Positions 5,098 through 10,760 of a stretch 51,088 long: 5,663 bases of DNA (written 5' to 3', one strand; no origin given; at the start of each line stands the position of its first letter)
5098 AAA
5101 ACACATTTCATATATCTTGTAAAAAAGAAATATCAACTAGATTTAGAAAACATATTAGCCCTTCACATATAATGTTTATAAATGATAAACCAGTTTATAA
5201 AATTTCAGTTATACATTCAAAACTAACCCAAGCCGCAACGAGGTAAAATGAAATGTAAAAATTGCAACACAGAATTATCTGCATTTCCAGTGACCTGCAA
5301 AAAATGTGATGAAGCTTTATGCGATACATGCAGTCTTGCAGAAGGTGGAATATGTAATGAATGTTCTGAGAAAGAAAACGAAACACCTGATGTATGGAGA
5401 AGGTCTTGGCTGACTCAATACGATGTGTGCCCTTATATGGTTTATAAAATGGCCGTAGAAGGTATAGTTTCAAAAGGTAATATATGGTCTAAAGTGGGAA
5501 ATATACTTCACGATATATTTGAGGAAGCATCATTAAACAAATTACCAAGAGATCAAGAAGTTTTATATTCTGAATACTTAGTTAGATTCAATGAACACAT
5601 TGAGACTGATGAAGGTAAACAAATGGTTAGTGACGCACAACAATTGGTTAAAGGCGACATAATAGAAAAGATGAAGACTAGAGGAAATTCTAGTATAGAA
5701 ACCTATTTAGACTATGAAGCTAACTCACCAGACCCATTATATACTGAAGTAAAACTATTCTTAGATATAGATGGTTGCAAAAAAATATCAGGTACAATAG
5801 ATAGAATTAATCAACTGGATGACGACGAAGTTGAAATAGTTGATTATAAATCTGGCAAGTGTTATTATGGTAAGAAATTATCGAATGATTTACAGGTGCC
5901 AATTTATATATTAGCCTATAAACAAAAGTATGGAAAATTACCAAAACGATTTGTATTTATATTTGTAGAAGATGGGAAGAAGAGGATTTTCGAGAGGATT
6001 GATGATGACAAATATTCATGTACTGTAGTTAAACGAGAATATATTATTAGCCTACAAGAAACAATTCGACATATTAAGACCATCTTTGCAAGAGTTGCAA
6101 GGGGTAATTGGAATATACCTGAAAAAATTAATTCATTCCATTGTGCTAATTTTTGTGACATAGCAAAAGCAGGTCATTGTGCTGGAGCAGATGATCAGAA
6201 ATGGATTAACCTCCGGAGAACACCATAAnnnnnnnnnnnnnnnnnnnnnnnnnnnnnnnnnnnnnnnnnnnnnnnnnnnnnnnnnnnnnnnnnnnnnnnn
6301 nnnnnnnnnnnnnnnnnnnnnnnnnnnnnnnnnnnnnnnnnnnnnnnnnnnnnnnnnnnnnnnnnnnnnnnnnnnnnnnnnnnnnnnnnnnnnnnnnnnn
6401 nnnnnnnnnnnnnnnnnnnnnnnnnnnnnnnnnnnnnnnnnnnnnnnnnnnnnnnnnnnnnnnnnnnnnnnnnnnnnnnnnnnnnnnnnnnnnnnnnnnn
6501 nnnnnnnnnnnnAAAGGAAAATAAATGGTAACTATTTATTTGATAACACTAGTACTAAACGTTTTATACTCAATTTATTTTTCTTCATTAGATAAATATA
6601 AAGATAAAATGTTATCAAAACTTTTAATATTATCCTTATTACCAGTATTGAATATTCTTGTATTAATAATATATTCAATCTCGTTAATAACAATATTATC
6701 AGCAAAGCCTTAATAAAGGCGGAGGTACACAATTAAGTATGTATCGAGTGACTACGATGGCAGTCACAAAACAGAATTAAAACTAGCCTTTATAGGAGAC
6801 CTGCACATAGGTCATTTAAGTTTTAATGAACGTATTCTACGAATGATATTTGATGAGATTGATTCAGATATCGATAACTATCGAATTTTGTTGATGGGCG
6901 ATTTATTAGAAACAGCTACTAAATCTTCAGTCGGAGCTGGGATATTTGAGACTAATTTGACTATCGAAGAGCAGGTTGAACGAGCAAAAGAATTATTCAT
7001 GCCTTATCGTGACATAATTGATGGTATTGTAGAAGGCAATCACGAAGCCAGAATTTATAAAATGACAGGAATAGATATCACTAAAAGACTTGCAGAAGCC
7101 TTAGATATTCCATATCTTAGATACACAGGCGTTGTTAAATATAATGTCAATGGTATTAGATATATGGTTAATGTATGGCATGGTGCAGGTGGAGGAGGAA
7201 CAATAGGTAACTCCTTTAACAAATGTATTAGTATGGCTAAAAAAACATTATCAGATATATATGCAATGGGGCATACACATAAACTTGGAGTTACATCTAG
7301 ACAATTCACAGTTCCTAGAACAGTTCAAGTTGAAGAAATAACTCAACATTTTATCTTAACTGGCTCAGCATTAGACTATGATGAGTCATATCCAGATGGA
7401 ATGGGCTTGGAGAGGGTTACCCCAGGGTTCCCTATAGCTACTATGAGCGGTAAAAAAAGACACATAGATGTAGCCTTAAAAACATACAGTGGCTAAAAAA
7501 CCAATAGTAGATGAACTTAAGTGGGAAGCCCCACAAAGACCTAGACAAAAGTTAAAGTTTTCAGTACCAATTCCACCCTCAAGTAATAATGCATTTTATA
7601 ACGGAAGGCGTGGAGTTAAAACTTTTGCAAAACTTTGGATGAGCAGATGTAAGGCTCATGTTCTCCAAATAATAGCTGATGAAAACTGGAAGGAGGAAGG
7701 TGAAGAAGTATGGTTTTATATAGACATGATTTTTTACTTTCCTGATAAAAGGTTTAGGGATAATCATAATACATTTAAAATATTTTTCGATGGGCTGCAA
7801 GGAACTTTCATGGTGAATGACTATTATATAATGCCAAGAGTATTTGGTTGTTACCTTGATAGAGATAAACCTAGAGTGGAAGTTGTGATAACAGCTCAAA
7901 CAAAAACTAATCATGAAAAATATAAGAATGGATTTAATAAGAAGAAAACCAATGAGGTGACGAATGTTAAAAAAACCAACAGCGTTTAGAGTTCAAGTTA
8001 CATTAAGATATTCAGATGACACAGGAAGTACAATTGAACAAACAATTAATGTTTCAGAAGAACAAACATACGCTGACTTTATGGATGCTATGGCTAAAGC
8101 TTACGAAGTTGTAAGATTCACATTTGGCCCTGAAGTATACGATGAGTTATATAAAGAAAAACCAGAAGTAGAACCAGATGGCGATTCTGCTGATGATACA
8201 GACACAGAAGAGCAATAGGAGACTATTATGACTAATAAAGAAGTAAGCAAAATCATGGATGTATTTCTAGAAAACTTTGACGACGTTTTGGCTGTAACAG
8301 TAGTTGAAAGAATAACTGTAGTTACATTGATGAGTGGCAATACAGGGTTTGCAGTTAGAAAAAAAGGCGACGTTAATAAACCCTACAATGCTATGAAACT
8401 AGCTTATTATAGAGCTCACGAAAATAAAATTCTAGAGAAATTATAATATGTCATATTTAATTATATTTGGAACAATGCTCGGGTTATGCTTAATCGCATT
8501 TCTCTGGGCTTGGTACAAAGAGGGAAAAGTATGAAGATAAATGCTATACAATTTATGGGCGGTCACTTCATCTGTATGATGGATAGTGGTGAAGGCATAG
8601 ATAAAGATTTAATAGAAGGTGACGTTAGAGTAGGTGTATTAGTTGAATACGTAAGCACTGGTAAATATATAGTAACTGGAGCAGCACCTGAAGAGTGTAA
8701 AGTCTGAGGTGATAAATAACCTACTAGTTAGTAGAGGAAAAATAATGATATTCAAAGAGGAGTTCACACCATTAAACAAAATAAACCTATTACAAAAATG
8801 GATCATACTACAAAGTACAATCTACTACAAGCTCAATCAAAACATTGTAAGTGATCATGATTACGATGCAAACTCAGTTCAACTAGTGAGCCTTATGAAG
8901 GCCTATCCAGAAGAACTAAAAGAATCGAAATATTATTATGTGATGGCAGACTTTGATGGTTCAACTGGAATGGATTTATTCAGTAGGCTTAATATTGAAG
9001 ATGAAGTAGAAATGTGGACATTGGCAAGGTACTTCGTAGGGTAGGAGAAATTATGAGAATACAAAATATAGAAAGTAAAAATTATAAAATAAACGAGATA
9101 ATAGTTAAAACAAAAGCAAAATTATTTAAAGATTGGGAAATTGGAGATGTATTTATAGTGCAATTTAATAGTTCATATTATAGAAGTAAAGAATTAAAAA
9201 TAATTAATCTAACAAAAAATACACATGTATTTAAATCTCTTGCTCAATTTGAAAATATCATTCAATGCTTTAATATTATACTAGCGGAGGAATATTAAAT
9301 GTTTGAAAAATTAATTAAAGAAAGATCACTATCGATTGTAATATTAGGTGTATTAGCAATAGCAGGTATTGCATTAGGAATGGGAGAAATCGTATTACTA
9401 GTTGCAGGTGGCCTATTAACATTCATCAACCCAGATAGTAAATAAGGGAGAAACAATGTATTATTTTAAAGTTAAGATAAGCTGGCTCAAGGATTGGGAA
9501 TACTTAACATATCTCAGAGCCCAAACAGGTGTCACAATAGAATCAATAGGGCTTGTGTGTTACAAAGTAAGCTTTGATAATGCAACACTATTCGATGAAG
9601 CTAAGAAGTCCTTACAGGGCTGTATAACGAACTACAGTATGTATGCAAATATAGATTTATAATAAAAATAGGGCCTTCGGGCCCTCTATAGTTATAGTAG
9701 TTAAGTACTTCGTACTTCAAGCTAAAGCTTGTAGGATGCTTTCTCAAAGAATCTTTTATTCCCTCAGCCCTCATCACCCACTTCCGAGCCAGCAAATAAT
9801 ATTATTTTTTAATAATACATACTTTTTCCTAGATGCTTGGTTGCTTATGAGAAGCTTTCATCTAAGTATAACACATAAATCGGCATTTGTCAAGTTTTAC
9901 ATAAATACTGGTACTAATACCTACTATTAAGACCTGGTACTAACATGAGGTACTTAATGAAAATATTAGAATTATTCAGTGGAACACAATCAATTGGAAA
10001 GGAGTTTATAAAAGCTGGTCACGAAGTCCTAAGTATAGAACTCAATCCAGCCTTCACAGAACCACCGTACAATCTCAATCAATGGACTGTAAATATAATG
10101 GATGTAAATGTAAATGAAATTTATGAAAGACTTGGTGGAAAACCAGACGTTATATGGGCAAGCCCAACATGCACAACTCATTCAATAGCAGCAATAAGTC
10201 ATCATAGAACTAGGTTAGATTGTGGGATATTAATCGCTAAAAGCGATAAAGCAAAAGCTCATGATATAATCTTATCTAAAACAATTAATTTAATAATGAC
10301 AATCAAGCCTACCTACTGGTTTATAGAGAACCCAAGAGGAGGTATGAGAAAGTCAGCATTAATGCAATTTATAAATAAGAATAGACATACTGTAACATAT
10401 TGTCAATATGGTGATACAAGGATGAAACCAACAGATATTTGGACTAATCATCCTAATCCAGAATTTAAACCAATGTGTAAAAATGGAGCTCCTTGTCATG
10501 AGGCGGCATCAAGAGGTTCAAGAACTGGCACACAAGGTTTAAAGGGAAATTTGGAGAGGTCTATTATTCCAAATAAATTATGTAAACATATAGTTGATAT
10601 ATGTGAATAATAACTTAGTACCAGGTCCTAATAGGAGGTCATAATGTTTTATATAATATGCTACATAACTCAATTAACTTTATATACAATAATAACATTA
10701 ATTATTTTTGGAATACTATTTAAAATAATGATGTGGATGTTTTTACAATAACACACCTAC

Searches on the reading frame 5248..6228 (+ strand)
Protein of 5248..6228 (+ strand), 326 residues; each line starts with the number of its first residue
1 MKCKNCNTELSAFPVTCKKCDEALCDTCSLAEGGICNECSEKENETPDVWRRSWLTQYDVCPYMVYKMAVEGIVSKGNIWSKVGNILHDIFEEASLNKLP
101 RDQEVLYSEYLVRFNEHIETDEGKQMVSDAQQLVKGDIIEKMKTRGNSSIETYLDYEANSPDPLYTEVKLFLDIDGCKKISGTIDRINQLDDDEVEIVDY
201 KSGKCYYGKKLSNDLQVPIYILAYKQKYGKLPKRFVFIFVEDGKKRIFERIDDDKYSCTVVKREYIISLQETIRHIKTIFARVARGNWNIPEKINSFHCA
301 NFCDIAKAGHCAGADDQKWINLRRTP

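Call 9: search_protein_families(library=pfam, proteins=[window:5248-6228:+], max_evalue=0.01)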
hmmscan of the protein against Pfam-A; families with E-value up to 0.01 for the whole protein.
window:5248-6228:+ (326 aa): 1 family
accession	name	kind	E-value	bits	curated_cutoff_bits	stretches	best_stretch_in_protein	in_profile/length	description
PF12705.13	PDDEXK_1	-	2.2e-16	61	22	1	55-304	7-241/247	PD-(D/E)XK nuclease superfamily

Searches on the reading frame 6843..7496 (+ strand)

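Call 20: search_protein_families(library=phrogs, proteins=[window:6843-7496:+], max_evalue=0.001)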
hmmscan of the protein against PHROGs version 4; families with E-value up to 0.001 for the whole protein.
window:6843-7496:+ (217 aa): 3 families
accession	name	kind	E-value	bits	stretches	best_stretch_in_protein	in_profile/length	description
phrog_7339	-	DNA, RNA and nucleotide metabolism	2.1e-38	133.2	1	8-208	59-256/263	DNA repair exonuclease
phrog_221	-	other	5e-07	30.3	1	39-204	170-339/367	metallo-phosphoesterase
phrog_284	-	DNA, RNA and nucleotide metabolism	7.3e-06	26.1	1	7-204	174-383/398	exonuclease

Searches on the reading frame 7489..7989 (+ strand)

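Call 20: search_protein_families(library=phrogs, proteins=[window:7489-7989:+], max_evalue=0.001)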
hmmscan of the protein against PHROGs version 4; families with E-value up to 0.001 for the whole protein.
window:7489-7989:+ (166 aa): 2 families
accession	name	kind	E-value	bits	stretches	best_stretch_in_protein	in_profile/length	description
phrog_34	-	DNA, RNA and nucleotide metabolism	3.9e-20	73.6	1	16-162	69-219/259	RusA-like Holliday junction resolvase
phrog_1682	-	DNA, RNA and nucleotide metabolism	2.6e-07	31.3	1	7-147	14-155/387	RusA-like Holliday junction resolvase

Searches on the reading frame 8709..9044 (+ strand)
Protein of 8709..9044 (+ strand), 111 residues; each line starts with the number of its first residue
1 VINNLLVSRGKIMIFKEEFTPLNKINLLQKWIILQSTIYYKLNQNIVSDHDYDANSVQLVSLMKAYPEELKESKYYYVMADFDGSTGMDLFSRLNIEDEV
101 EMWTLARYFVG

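Call 73: search_protein_families(library=phrogs, proteins=[window:8709-9044:+], max_evalue=0.001)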
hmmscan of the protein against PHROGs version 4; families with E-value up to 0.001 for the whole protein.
window:8709-9044:+ (111 aa): 2 families
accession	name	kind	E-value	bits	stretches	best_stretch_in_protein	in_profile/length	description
phrog_6466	-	DNA, RNA and nucleotide metabolism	1.4e-21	77.8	1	18-96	6-84/104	DNA ligase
phrog_3869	-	DNA, RNA and nucleotide metabolism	9e-05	22.1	1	24-75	8-59/656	NAD-dependent DNA ligase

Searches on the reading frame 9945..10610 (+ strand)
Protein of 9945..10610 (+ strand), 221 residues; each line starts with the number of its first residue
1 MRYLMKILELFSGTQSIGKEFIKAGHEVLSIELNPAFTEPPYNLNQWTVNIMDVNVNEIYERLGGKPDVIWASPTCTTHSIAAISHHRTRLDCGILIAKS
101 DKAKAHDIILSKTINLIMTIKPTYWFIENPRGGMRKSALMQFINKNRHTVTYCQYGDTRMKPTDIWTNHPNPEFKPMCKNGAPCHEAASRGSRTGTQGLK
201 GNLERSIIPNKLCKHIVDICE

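Call 26: search_protein_families(library=ncbifam, proteins=[window:9945-10610:+], max_evalue=0.01)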
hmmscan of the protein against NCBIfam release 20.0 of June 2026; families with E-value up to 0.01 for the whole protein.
window:9945-10610:+ (221 aa): 1 family
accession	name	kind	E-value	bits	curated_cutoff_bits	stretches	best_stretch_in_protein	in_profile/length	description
TIGR00675.1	dcm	superfamily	0.01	15.5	100.65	0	8-131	2-111/329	DNA (cytosine-5-)-methyltransferase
